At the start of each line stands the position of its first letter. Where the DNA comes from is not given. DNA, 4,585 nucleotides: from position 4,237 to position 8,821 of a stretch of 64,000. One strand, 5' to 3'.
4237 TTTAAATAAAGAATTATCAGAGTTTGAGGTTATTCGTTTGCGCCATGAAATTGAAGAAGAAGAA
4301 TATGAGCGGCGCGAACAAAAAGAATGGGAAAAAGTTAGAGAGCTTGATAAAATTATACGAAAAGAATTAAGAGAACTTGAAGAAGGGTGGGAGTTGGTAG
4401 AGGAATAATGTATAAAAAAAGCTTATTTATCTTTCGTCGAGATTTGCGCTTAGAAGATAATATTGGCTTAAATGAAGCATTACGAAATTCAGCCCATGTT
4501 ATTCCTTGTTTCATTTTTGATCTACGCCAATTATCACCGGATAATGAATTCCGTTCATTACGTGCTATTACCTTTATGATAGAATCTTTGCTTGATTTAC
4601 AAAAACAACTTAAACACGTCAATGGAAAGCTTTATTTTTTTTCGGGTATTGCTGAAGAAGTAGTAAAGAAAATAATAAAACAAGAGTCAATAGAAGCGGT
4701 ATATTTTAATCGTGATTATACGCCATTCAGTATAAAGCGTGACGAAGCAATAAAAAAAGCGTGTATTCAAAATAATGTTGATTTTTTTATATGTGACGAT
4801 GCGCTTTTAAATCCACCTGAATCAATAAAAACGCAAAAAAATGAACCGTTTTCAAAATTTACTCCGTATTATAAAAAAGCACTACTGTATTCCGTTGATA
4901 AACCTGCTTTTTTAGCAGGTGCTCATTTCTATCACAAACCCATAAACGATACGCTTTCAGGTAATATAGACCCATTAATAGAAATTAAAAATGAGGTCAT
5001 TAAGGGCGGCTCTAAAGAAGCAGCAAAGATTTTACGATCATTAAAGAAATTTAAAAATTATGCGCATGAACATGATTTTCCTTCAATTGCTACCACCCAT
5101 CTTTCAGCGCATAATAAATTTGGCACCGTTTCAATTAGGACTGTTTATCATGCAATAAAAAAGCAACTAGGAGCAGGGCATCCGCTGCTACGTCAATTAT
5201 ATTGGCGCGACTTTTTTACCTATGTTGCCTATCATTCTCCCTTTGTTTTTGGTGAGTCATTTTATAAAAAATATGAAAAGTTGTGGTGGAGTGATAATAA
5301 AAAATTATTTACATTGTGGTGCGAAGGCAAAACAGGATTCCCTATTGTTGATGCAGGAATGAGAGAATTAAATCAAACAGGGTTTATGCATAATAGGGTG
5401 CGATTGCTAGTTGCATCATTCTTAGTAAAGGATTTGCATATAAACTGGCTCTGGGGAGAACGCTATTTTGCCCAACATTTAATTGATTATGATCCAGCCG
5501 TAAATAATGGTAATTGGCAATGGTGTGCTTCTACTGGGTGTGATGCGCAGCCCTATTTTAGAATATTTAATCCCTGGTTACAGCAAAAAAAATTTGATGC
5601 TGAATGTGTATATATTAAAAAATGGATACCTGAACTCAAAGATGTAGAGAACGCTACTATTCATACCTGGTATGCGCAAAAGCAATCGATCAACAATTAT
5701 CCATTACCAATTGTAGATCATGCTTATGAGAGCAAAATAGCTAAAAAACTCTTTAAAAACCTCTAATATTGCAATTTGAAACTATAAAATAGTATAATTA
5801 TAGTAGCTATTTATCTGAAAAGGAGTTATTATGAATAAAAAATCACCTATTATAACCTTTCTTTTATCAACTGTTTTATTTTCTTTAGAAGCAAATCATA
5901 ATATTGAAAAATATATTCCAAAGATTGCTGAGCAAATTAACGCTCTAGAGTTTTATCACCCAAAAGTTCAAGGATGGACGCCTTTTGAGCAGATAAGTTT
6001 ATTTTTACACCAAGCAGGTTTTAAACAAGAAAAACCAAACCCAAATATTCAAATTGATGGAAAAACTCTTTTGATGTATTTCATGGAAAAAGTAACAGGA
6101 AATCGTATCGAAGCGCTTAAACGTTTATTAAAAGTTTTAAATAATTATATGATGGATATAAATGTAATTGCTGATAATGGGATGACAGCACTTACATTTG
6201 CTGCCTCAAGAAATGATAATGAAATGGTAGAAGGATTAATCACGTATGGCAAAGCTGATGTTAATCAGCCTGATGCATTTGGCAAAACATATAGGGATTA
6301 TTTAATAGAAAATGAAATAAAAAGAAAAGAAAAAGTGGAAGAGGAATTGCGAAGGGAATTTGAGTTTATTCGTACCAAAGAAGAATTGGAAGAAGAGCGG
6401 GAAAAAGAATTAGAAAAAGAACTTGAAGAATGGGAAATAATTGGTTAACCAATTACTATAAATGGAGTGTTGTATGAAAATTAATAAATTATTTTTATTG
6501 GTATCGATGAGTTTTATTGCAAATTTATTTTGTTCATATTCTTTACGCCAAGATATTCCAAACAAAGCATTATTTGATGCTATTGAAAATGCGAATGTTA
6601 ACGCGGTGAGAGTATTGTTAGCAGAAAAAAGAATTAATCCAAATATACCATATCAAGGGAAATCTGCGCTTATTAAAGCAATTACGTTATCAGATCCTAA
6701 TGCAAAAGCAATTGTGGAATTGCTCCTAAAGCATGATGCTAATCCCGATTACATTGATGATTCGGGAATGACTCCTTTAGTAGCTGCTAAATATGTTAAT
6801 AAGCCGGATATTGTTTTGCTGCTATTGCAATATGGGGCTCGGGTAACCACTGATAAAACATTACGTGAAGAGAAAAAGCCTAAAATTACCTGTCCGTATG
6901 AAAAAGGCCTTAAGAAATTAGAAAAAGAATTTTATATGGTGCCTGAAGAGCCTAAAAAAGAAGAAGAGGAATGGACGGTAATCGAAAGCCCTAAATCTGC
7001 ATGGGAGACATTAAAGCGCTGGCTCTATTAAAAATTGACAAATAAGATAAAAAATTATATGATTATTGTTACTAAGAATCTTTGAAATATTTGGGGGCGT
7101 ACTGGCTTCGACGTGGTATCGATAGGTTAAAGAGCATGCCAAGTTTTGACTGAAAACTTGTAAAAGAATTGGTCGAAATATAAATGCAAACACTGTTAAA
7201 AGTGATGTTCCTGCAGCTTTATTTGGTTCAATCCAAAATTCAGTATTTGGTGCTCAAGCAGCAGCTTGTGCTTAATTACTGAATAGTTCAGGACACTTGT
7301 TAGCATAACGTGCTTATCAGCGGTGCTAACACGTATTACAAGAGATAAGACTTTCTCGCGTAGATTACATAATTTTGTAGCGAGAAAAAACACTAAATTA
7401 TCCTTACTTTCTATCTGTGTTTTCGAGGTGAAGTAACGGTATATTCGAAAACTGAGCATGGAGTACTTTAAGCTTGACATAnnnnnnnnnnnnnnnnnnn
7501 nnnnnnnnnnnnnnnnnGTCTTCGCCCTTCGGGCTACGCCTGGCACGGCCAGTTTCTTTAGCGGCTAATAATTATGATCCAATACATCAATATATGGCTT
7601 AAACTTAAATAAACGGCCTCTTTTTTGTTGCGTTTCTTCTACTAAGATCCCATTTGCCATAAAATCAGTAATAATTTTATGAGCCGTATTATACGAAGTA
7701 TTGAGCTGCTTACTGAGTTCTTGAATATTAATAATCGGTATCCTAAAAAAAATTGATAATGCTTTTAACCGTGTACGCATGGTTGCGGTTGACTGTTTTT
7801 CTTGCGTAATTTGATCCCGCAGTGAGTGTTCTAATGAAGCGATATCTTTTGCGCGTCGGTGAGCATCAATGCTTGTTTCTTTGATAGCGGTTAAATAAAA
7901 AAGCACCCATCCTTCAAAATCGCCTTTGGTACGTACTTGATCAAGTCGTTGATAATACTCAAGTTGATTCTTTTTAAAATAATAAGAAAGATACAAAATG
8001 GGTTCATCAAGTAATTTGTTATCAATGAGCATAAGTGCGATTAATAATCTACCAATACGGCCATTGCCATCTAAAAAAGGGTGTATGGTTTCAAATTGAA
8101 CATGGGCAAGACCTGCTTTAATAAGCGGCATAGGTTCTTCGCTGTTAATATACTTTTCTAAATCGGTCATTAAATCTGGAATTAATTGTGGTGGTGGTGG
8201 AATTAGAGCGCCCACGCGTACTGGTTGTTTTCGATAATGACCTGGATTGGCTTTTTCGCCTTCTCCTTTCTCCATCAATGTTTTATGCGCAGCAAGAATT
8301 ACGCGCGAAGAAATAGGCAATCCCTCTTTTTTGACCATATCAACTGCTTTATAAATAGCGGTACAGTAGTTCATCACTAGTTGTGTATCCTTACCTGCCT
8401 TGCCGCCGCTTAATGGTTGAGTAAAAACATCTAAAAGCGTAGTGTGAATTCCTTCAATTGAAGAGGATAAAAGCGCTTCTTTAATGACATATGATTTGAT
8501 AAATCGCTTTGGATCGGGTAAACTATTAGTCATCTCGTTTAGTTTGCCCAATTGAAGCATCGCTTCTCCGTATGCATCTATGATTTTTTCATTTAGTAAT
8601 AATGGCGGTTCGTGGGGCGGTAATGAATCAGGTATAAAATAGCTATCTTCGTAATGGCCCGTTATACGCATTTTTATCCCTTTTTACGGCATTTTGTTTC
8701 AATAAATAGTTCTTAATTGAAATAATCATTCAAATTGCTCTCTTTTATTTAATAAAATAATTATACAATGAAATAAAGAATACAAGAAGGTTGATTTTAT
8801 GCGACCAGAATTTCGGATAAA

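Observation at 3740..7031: Three paralogous secreted ankyrin proteins all end in an acidic W-x-x-[I/V] motif (LIR/AIM-like)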

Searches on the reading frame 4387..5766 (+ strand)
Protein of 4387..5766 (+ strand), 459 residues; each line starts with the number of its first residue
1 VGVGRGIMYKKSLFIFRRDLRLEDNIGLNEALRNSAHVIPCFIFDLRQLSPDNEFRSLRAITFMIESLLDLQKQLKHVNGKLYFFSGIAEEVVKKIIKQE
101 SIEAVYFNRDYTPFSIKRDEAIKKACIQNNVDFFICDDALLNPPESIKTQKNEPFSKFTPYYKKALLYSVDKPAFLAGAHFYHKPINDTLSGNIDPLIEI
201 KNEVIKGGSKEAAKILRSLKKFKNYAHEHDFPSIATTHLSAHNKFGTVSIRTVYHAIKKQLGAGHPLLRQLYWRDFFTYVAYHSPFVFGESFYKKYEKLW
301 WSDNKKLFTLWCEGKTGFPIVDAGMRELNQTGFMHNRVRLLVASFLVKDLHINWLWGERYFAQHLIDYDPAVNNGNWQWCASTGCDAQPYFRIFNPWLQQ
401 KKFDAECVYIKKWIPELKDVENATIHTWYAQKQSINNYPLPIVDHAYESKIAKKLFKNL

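Call 3: search_protein_families(library=pfam, proteins=[window:4387-5766:+], max_evalue=0.1)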
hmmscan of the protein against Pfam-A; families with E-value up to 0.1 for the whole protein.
window:4387-5766:+ (459 aa): 2 families
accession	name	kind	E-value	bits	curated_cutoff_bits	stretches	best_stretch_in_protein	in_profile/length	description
PF03441.19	FAD_binding_7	-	1.2e-77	260.4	27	1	268-457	2-202/203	FAD binding domain of DNA photolyase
PF00875.24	DNA_photolyase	-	1.5e-40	139.3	26.6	1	13-167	2-154/164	DNA photolyase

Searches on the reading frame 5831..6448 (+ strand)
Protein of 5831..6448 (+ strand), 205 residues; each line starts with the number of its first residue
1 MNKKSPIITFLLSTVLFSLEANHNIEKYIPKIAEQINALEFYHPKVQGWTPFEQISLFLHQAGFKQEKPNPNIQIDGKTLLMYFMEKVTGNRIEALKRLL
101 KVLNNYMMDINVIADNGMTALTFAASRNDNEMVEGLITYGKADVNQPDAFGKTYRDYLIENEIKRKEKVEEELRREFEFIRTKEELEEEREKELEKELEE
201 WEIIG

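Call 3: search_protein_families(library=pfam, proteins=[window:5831-6448:+], max_evalue=0.1)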
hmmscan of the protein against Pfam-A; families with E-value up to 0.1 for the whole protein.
window:5831-6448:+ (205 aa): 5 families
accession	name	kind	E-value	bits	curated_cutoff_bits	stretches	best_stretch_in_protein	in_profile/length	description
PF12796.13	Ank_2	-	6.5e-09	36.7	27.3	1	69-148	20-90/90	Ankyrin repeats (3 copies)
PF00023.36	Ank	-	2.2e-06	28.1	21.1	1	116-148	1-32/33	Ankyrin repeat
PF13637.12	Ank_4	-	1.6e-05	25.5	22.7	1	90-134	7-47/50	Ankyrin repeats (many copies)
PF13857.12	Ank_5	-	0.0002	22.1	27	1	107-157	6-55/56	Ankyrin repeats (many copies)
PF13606.12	Ank_3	-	0.015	16.2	22.3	0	116-145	1-29/30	Ankyrin repeat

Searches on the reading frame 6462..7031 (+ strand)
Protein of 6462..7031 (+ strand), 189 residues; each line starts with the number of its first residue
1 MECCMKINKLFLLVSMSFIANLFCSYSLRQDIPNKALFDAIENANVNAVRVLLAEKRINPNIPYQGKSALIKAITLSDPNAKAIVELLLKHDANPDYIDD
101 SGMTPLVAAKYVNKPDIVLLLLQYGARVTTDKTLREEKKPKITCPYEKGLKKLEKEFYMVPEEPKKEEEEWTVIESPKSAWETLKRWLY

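Call 3: search_protein_families(library=pfam, proteins=[window:6462-7031:+], max_evalue=0.1)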
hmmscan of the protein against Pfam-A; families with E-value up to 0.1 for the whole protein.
window:6462-7031:+ (189 aa): 6 families
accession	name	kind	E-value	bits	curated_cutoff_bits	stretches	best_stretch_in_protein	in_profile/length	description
PF12796.13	Ank_2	-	3.4e-19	69.6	27.3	2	37-130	1-88/90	Ankyrin repeats (3 copies)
PF00023.36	Ank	-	4.4e-10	39.7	21.1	1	102-128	2-28/33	Ankyrin repeat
PF13637.12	Ank_4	-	1.1e-07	32.4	22.7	1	83-109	11-37/50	Ankyrin repeats (many copies)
PF13857.12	Ank_5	-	2.1e-06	28.4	27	1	88-130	1-46/56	Ankyrin repeats (many copies)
PF13606.12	Ank_3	-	3e-05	24.5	22.3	0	102-128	2-28/30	Ankyrin repeat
PF24521.3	Ank_KRIT1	-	0.0063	16.7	80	0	36-70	88-122/149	KRIT1 ankyrin-repeats domain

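Call 29: find_homologous_proteins(query=window:6462-7031:+, max_evalue=0.001)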
Query window:6462-7031:+ (189 aa): 4 proteins with E <= 0.001 among 252 candidates.
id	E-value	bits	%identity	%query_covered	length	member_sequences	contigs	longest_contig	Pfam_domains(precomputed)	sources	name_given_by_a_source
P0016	2.7e-116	404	100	98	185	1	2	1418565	PF13857.13,PF12796.14,PF00023.37,PF13637.13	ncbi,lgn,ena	-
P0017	7.0e-69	249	69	92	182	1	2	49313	PF13606.13,PF13857.13,PF12796.14,PF00023.37,PF13637.13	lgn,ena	-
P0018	1.1e-49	187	56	97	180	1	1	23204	PF13606.13,PF13857.13,PF12796.14,PF00023.37,PF13637.13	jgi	jgi:ankyrin repeat protein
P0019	1.9e-5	43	29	49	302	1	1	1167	PF13606.13,PF13857.13,PF23745.2,PF12796.14,PF00023.37,PF13637.13,PF24521.3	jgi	jgi:ankyrin repeat protein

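Call 38: find_encoding_contigs(protein=P0018, flank=10000, max_places=2)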
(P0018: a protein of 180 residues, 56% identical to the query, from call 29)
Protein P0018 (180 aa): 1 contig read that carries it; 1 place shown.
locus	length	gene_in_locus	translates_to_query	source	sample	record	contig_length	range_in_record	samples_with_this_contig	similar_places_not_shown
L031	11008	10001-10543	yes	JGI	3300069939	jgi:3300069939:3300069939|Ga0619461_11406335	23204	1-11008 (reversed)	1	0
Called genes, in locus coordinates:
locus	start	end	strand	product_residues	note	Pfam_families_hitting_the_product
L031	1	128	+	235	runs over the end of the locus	PF00005:ABC_tran, PF13166:AAA_13 (faint), PF13304:AAA_21 (faint), PF02463:SMC_N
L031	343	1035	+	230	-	-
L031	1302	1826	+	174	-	-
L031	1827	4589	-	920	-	PF00158:Sigma54_activat, PF14532:Sigma54_activ_2 (faint), PF02954:HTH_8 (weak)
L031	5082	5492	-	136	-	-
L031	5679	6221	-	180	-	-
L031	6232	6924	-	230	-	-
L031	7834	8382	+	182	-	-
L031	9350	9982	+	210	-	PF12796:Ank_2 (weak), PF00023:Ank (faint)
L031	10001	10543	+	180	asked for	PF13606:Ank_3 (faint), PF12796:Ank_2, PF00023:Ank (faint), PF13637:Ank_4 (faint), PF13857:Ank_5 (faint)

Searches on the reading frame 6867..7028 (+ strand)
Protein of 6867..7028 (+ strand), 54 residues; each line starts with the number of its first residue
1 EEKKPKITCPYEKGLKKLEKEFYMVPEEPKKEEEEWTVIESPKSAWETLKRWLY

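Call 65: find_homologous_proteins(query=A5, max_evalue=10)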
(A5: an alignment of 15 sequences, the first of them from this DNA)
Query A5 (15 sequences) (54 aa, profile of the alignment): 1 proteins with E <= 10 among 1513 candidates.
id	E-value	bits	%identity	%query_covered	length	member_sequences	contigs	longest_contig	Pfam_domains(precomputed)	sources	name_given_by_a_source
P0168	3.2e-5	41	48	54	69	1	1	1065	-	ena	-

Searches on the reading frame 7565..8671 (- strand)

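Call 3: search_protein_families(library=pfam, proteins=[window:7565-8671:-], max_evalue=0.1)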
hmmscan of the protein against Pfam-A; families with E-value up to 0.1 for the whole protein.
window:7565-8671:- (368 aa): 5 families
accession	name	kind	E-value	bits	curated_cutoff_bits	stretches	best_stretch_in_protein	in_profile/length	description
PF02661.23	Fic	-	1.3e-21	77.7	24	1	120-215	2-93/93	Fic/DOC family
PF13784.11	Fic_N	-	2.3e-18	66.4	26.7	1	33-110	3-81/82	Fic/DOC family N-terminal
PF13412.12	HTH_24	-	0.021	14.9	21.9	1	300-343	4-47/48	Winged helix-turn-helix DNA-binding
PF08279.18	HTH_11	-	0.023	15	25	0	314-350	16-52/55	HTH domain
PF01399.33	PCI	-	0.061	14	22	0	281-343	6-69/84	PCI domain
